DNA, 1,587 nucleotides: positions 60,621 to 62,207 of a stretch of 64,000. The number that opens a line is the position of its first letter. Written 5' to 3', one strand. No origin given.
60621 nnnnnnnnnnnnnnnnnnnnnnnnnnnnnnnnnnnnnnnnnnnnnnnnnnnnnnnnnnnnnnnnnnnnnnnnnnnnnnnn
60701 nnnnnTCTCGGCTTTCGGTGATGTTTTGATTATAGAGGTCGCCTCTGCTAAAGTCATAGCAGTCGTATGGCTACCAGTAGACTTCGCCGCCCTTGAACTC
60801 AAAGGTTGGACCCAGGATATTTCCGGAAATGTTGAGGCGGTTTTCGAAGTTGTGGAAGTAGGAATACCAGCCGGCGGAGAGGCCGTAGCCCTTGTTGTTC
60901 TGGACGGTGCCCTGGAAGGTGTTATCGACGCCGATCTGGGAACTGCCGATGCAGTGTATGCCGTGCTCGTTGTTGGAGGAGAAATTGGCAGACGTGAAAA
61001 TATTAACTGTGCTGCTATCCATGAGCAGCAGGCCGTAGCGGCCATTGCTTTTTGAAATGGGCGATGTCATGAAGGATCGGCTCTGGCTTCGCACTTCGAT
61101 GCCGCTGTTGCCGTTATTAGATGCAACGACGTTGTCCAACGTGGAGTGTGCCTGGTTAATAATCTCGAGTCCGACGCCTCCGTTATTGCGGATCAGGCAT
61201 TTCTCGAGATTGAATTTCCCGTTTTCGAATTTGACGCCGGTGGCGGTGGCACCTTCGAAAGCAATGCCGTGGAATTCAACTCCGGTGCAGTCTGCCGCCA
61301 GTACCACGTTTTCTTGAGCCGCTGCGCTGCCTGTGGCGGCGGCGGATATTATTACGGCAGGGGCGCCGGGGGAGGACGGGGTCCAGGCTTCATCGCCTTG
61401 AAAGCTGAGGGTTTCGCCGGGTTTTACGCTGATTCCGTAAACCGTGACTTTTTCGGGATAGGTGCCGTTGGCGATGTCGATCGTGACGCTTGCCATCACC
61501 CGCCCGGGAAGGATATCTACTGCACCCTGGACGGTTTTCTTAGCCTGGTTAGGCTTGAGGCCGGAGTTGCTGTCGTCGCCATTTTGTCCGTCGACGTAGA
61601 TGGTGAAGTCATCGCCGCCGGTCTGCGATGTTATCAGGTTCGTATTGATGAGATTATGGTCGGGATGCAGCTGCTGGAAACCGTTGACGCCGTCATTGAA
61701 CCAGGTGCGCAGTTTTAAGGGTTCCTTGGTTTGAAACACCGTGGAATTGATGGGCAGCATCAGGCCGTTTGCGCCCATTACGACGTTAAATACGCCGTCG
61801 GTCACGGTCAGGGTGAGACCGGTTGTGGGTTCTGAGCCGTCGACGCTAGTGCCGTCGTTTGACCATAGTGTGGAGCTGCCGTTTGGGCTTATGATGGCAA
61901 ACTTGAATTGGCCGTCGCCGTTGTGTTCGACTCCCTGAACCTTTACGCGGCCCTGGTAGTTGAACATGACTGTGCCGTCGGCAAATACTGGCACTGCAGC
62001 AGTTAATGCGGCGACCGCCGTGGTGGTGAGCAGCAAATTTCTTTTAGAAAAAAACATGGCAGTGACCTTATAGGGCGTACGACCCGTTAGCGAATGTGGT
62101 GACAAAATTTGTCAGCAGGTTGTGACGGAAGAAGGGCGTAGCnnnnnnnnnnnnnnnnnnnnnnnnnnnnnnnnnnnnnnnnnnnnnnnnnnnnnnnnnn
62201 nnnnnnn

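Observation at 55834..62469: tRNA-Gly-adjacent cluster of duplicated secreted beta-helix and GT-C-like membrane proteins around a PhyH dioxygenase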

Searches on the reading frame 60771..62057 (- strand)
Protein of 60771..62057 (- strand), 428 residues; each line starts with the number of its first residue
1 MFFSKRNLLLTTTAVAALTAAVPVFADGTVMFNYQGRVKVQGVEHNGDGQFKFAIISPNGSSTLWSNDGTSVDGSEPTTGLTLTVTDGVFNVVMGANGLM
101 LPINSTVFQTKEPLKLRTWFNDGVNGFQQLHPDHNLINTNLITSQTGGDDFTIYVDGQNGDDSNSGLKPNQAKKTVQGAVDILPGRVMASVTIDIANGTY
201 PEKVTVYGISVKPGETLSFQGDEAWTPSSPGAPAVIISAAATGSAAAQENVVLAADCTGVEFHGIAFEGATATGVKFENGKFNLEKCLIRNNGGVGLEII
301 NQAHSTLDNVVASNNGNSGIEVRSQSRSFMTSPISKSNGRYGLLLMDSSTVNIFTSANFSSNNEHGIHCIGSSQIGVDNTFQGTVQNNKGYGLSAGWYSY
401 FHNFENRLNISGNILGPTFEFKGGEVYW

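Call 4: search_protein_families(library=pfam, proteins=[window:60771-62057:-], max_evalue=1)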
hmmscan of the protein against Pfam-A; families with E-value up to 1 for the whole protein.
window:60771-62057:- (428 aa): 6 families
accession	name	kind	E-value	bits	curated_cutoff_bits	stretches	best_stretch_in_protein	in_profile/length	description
PF13229.12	Beta_helix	-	1.3e-12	48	25.9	1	252-397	3-147/158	Right handed beta helix region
PF25020.1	TTR_TEN1-4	-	0.0043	17.4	27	0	75-111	30-67/86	Teneurin TTR-like domain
PF12708.12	Pect-lyase_RHGA_epim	-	0.011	16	27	1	258-367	112-212/213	Rhamnogalacturonase A/epimerase, pectate lyase-like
PF25783.1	BigA_beta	-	0.038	14.2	24.3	1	302-344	37-79/84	BigA beta sandwich domain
PF05264.16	CfAFP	-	0.04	14.4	25.9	1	239-290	66-117/137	Choristoneura fumiferana antifreeze protein (CfAFP)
PF02563.21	Poly_export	-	0.19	12.4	28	1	17-43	24-50/77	Polysaccharide biosynthesis/export protein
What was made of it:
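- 60771..62057 (-): BH-B: a secreted beta-sandwich (28-137), linker, and beta-helix (150-428) protein. It is the first BH gene after the small protein, as in the conserved cassette. Pfam Beta_helix E 1e-12 (call 4).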

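Call 5: search_protein_families(library=ncbifam, proteins=[window:60771-62057:-], max_evalue=1)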
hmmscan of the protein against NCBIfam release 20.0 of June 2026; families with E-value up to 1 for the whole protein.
window:60771-62057:- (428 aa): 1 family
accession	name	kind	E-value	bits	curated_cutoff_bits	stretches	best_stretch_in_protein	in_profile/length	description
NF053851.1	Bdello_MAT_N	subfamily_domain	0.003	17.4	60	1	22-104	8-81/162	mosaic adhesive trimer family chimeric fiber protein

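Call 43: find_homologous_proteins(query=window:60771-62057:-)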
Query window:60771-62057:- (428 aa): 246 proteins with E <= 0.001 among 8000 candidates; the best 120 are listed.
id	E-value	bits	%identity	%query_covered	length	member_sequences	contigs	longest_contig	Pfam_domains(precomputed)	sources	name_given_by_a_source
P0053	2.1e-283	958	100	100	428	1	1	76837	PF13229.13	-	-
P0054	4.0e-165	568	60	99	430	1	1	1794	PF13229.13,PF05048.20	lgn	-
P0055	2.8e-143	496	55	99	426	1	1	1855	PF13229.13,PF05048.20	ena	-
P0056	2.3e-142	493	53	100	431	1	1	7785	PF13229.13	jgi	-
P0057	1.9e-140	487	56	94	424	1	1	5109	PF13229.13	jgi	jgi:hypothetical protein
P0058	1.5e-137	477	54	93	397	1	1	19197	PF13229.13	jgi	-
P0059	2.5e-136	473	52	98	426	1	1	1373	PF13229.13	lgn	-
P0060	1.0e-131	458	51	99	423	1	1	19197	PF13229.13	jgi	-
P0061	2.3e-130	453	50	98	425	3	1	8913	PF13229.13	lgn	-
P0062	8.3e-129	448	52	98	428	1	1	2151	PF13229.13,PF05048.20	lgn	-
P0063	1.4e-127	444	47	99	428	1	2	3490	PF13229.13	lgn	-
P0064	2.2e-108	381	45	97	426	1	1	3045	-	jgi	jgi:hypothetical protein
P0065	2.4e-101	358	47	92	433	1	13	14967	PF13229.13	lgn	-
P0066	5.2e-97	344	43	99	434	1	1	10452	PF13229.13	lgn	-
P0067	5.3e-97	344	43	99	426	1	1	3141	PF13229.13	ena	-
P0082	3.9e-88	314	39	98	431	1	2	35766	PF13229.13,PF05048.20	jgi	jgi:hypothetical protein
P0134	9.6e-77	277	42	92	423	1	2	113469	PF13229.13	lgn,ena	-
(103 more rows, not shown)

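Call 45: search_solved_structures(query=window:60771-62057:-, max_evalue=1)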
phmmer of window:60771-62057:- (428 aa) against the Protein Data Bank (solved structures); distinct sequences matched with E-value up to 1: 13.
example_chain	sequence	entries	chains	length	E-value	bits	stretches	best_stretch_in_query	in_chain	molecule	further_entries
8qzw_A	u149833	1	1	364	0.25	13.5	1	134-194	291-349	Deoxyhypusine synthase related protein, putative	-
6w3z_A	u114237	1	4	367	0.3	13.2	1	134-193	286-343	BMA-DHPS-1, isoform a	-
8qzx_A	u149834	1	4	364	0.37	12.9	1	134-194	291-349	Deoxyhypusine synthase related protein, putative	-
1dhs_A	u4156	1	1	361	0.83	11.7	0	134-193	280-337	DEOXYHYPUSINE SYNTHASE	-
7a6s_A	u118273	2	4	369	0.85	11.7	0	134-193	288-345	Deoxyhypusine synthase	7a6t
9id2_A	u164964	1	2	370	0.85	11.7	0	134-193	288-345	Deoxyhypusine synthase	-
1rlz_A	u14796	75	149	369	0.85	11.7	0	134-193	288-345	Deoxyhypusine synthase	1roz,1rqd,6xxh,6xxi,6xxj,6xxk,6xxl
8pvu_A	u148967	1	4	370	0.86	11.7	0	134-193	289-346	Deoxyhypusine synthase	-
8r3u_AAA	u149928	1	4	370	0.86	11.7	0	134-193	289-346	Deoxyhypusine synthase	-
8a0g_A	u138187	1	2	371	0.86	11.7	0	134-193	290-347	Deoxyhypusine synthase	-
6p4v_A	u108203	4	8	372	0.86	11.7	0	134-193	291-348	Deoxyhypusine synthase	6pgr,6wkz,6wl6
9iex_B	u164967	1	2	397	0.93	11.6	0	134-193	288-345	Deoxyhypusine synthase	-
9iex_A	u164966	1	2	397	0.94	11.6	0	134-193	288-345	Deoxyhypusine synthase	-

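Call 46: find_encoding_contigs(protein=P0082, flank=10000, max_places=2)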
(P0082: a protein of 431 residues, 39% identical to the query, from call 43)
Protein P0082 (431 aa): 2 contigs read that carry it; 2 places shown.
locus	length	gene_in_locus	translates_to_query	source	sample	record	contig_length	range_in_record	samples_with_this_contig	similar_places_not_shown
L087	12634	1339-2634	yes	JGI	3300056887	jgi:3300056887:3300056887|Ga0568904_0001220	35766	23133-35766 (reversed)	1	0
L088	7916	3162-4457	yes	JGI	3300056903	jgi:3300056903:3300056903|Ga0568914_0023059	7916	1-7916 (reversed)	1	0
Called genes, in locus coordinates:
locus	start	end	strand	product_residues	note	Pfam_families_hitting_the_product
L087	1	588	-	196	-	?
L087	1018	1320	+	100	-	-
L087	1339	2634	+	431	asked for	PF05048:NosD (weak), PF13229:Beta_helix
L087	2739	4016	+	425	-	PF13229:Beta_helix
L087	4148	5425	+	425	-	PF05048:NosD (weak), PF13229:Beta_helix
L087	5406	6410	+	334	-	PF13578:Methyltransf_24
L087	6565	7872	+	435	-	PF13229:Beta_helix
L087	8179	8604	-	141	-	PF05168:HEPN (weak)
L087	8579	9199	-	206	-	PF01909:NTP_transf_2, PF18765:Polbeta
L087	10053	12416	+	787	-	PF04055:Radical_SAM, PF13186:SPASM, PF16158:N_BRCA1_IG (faint)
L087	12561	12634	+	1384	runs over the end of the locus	PF07602:DUF1565, PF01696:Adeno_E1B_55K (faint), PF05048:NosD, PF13229:Beta_helix, PF05048:NosD (weak), PF13229:Beta_helix, PF05048:NosD, PF13229:Beta_helix, +1 more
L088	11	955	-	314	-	PF00294:PfkB, PF01256:Carb_kinase (faint), PF08543:Phos_pyr_kin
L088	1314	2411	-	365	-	PF07786:HGSNAT_cat, PF16401:DUF5009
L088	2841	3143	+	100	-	-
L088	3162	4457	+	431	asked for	PF05048:NosD (weak), PF13229:Beta_helix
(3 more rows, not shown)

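Call 47: find_encoding_contigs(protein=P0134, flank=10000, max_places=2)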
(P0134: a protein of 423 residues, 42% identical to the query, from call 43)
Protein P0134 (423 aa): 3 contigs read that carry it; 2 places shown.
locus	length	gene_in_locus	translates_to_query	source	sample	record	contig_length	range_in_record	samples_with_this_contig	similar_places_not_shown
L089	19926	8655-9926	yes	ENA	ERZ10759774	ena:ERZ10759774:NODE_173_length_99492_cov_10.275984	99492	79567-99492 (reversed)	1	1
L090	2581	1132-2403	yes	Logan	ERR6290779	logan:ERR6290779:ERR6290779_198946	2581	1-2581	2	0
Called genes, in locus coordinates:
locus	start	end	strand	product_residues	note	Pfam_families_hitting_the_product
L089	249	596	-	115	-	-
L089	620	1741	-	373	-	-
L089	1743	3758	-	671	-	PF13400:Tad (weak)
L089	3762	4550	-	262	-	-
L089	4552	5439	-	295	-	PF07811:TadE (weak)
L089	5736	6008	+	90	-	-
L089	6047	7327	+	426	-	PF05048:NosD (weak), PF13229:Beta_helix (weak)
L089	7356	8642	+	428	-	PF13229:Beta_helix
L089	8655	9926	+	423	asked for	PF13229:Beta_helix (weak)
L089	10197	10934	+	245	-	PF06695:Sm_multidrug_ex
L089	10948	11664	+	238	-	PF00483:NTP_transferase, PF12804:NTP_transf_3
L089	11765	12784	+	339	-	PF01370:Epimerase, PF02719:Polysacc_synt_2, PF04321:RmlD_sub_bind, PF05368:NmrA (weak), PF01073:3Beta_HSD, PF13460:NAD_binding_10 (weak), PF16363:GDP_Man_Dehyd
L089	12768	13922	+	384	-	PF00155:Aminotran_1_2, PF00266:Aminotran_5, PF01041:DegT_DnrJ_EryC1, PF01053:Cys_Met_Meta_PP, PF01212:Beta_elim_lyase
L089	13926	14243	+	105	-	PF01909:NTP_transf_2, PF18765:Polbeta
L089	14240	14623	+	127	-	PF05168:HEPN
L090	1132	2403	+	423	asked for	PF13229:Beta_helix (weak)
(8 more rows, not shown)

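Call 48: find_encoding_contigs(protein=P0058, flank=10000, max_places=2)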
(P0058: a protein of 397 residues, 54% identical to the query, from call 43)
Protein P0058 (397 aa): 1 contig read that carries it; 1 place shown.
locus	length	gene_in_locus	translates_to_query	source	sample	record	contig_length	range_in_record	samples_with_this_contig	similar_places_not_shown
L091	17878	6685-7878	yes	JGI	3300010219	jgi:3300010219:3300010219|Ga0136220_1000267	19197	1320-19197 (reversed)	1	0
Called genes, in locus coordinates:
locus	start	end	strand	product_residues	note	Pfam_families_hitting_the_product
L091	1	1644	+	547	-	?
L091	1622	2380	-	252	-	PF03808:Glyco_tran_WecG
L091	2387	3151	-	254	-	PF00005:ABC_tran, PF13304:AAA_21 (faint)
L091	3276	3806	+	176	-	PF10502:Peptidase_S26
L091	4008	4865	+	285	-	-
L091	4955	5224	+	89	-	-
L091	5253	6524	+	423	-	PF13229:Beta_helix (weak)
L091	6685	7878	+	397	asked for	PF13229:Beta_helix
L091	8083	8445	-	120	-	PF22751:DUF488-N3a, PF22752:DUF488-N3i, PF04343:DUF488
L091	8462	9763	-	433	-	-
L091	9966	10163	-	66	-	-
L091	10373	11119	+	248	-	PF20772:TACO1_YebC_N, PF01709:Transcrip_reg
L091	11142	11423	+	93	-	PF04368:DUF507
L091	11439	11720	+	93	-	PF04368:DUF507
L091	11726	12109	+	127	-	-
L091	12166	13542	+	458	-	PF00860:Xan_ur_permease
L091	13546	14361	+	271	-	PF01791:DeoC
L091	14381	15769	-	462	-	PF00884:Sulfatase, PF01663:Phosphodiest (faint), PF16347:SGSH_C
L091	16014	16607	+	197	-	PF05198:IF3_N, PF00707:IF3_C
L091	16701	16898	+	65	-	PF01632:Ribosomal_L35p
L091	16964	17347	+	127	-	PF00453:Ribosomal_L20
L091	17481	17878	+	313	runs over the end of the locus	PF01738:DLH, PF22244:GCE_fung (faint)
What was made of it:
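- The family has more than 246 full-length members of about 425 aa, often 2-4 per contig (calls 43, 46-48).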

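Call 58: search_dna_similar(query=window:60771-62057:-, collection=phages, mode=protein, max_evalue=0.001, max_rows=15)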
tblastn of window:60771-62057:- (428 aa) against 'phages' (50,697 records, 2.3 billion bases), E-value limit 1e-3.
No match.
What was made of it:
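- Tried and rejected: No match (call 58), so the tailspike resemblance is at fold level only.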

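Call 59: predict_structure(alignment_id=A4)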
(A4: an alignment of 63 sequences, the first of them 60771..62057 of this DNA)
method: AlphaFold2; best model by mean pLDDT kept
length: 428 residues; sequences in the alignment: 63
mean_pLDDT: 91.5   pTM: 0.73
mean pLDDT of the five models: 91.5, 91.1, 90.4, 89.6, 89.5
residues with pLDDT >= 90: 330; 70-90: 65; 50-70: 19; < 50: 14
segments of 3 or more residues with pLDDT < 50: 1-3, 23-26, 139-141, 143-146
pLDDT, mean of each block of 10 residues (from residue 1): 64 76 58 90 96 93 95 95 96 88 80 88 95 74 57 96 88 96 89 98 97 97 97 96 75 98 98 98 99 98 99 99 99 99 99 98 99 97 98 98 95 98 96
secondary structure, 60 per line:
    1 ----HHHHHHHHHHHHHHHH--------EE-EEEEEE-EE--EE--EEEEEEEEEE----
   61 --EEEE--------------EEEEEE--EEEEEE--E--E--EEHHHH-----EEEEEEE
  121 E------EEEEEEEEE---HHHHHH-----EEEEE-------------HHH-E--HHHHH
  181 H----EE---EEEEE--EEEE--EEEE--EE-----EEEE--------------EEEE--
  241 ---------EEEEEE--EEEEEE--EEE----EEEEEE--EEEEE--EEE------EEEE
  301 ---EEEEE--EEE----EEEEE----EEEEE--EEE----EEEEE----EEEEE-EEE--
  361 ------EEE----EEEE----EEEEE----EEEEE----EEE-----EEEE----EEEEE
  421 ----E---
elements in order: H5-20 E32-37 E47-56 E63-66 E81-86 E89-94 H105-108 E114-121 E128-136 H140-145 E151-155 H176-181 E191-195 E198-201 E204-207 E217-220 E235-238 E250-255 E258-263 E266-268 E273-278 E281-285 E288-290 E297-300 E304-308 E311-313 E318-322 E327-331 E334-336 E341-345 E350-354 E356-358 E367-369 E374-377 E382-386 E391-395 E400-402 E408-411 E416-420
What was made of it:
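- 60771..62057 (-): AF2 pLDDT 91.5 (call 59).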

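Call 61: fold_search(model_id=the predicted structure, library=pdb)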
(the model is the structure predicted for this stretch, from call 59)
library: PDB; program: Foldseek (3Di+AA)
matches with E <= 10: 963; with E <= 0.001: 28
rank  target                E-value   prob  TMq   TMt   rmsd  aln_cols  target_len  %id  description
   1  1ru4                  1.1e-05  1.00  0.40  0.43   9.3       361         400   14  Crystal structure of pectate lyase Pel9A (released 2004-04-13)
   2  6kqt_A                1.1e-05  1.00  0.23  0.17  13.2       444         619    8  Crystal Structure of GH136 lacto-N-biosidase from Eubacterium ramulus - native protein (released 2020-06-10)
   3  6kqs_A                1.6e-05  1.00  0.25  0.18  13.0       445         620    9  Crystal Structure of GH136 lacto-N-biosidase from Eubacterium ramulus - selenomethionine derivative (released 2020-06-10)
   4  2pyg_A                4.2e-05  1.00  0.32  0.35  10.5       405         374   14  Azotobacter vinelandii Mannuronan C-5 epimerase AlgE4 A-module (released 2008-05-27)
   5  2pyh_A                4.6e-05  1.00  0.39  0.43   7.4       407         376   12  Azotobacter vinelandii Mannuronan C-5 epimerase AlgE4 A-module complexed with mannuronan trisaccharide (released 2008-05-27)
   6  8wm1_A                4.6e-05  1.00  0.31  0.29  10.9       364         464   14  DHS dehydratase (released 2024-10-02)
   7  7v6i_A                5.5e-05  1.00  0.26  0.19  12.9       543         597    9  Crystal structure of lacto-N-biosidase BsaX from Bifidobacterium saguini, lacto-N-biose complex (released 2022-02-09)
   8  2xc1_B                5.8e-05  0.97  0.21  0.16  17.9       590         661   11  Full-length Tailspike Protein Mutant Y108W of Bacteriophage P22 (released 2011-05-04)
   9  2pyg_B                6.1e-05  1.00  0.29  0.32  11.5       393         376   11  Azotobacter vinelandii Mannuronan C-5 epimerase AlgE4 A-module (released 2008-05-27)
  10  6k0v_A                7.0e-05  0.99  0.25  0.20  23.9       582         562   10  Catalytic domain of GH87 alpha-1,3-glucanase D1069A in complex with tetrasaccharides (released 2019-12-25)
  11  7v6m_A                8.8e-05  1.00  0.31  0.24  13.2       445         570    9  Crystal structure of lacto-N-biosidase TnX from Tynzenella nexilis, lacto-N-biose complex (released 2022-02-09)
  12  5lw3                  1.3e-04  1.00  0.28  0.31  11.0       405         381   11  Azotobacter vinelandii Mannuronan C-5 epimerase AlgE6 A-module (released 2017-10-25)
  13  9ozd_A                1.3e-04  1.00  0.25  0.28  13.1       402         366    8  Crystal structure of the polysaccharide lyase RbmB from Vibrio cholerae bound to Vibrio Polysaccharide (released 2026-03-11)
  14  2pyh_B                1.4e-04  1.00  0.36  0.40   7.9       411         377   12  Azotobacter vinelandii Mannuronan C-5 epimerase AlgE4 A-module complexed with mannuronan trisaccharide (released 2008-05-27)
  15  6k0m                  1.8e-04  0.80  0.17  0.15  22.9       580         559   11  Catalytic domain of GH87 alpha-1,3-glucanase from Paenibacillus glycanilyticus FH11 (released 2019-12-25)
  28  5gai_0                7.6e-04  0.95  0.25  0.18  16.5       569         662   10  Probabilistic Structural Models of Mature P22 Bacteriophage Portal, Hub, and Tailspike proteins (released 2016-02-17)
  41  8u1o_o                3.5e-03  0.44  0.17  0.13  18.2       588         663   10  In situ cryo-EM structure of bacteriophage P22 tailspike protein complex at 3.4A resolution (released 2023-11-29)
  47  2vfm                  6.8e-03  0.63  0.19  0.16  12.1       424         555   11  Low Temperature Structure of P22 Tailspike Protein Fragment (109-666) (released 2008-12-16)
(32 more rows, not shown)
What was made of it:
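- Fold matches are to PL9 pectate lyase, rhamnogalacturonan lyase, GH136, GH87 and alginate lyase/epimerases (call 61).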

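Call 66: fold_search(model_id=the predicted structure, library=viral)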
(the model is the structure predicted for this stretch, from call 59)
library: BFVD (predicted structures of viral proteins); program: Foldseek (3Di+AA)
matches with E <= 10: 993; with E <= 0.001: 107
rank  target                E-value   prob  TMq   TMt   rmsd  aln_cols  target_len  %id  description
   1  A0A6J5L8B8            3.0e-09  1.00  0.26  0.14  23.3       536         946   12  Uncharacterized protein [uncultured Caudovirales phage]
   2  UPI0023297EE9         3.7e-08  1.00  0.39  0.22  11.7       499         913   13  (no name look-up for this kind of identifier)
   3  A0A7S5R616            4.9e-08  1.00  0.24  0.15  26.9       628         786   10  (no name in the UniProt tables at hand)
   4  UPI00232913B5         7.4e-08  1.00  0.52  0.32   3.4       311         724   15  (no name look-up for this kind of identifier)
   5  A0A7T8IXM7            1.6e-07  1.00  0.41  0.17  30.6       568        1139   13  (no name in the UniProt tables at hand)
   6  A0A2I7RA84            1.6e-07  1.00  0.35  0.22  23.9       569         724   11  (no name in the UniProt tables at hand)
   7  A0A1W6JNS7            2.2e-07  1.00  0.43  0.26  18.9       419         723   13  (no name in the UniProt tables at hand)
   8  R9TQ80                3.6e-07  1.00  0.33  0.26  17.6       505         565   11  Uncharacterized protein [Halorubrum virus CGphi46]
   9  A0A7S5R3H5            4.4e-07  1.00  0.32  0.19  21.5       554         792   10  Carboxypeptidase regulatory domain-containing protein [Rhizobium phage RHph_N38]
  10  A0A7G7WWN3            1.1e-06  1.00  0.18  0.13  18.7       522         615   14  (no name in the UniProt tables at hand)
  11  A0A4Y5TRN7            1.3e-06  1.00  0.40  0.26  25.4       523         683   10  Tail fiber protein [Serratia phage Moabite]
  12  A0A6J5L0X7            1.7e-06  1.00  0.36  0.26  13.7       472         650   13  Pectate lyase superfamily protein [uncultured Caudovirales phage]
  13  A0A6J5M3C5            1.9e-06  1.00  0.33  0.23  18.5       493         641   12  Pectate lyase superfamily protein [uncultured Caudovirales phage]
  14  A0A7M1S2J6            1.9e-06  1.00  0.31  0.14  23.6       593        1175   11  Right handed beta helix domain-containing protein [uncultured phage cr126_1]
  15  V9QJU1                2.0e-06  1.00  0.25  0.29  18.4       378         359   13  (no name in the UniProt tables at hand)
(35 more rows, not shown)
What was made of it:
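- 60771..62057 (-): Fold matches are Pel9A, AlgE4/AlgG, RbmB, GH136 and P22 tailspike (call 61), plus phage tail fibres and depolymerases (call 66).
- The BH-B model is confident (pLDDT 91.5, call 59) and matches polysaccharide lyases, epimerases, glycosidases and phage depolymerases (calls 61, 66).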
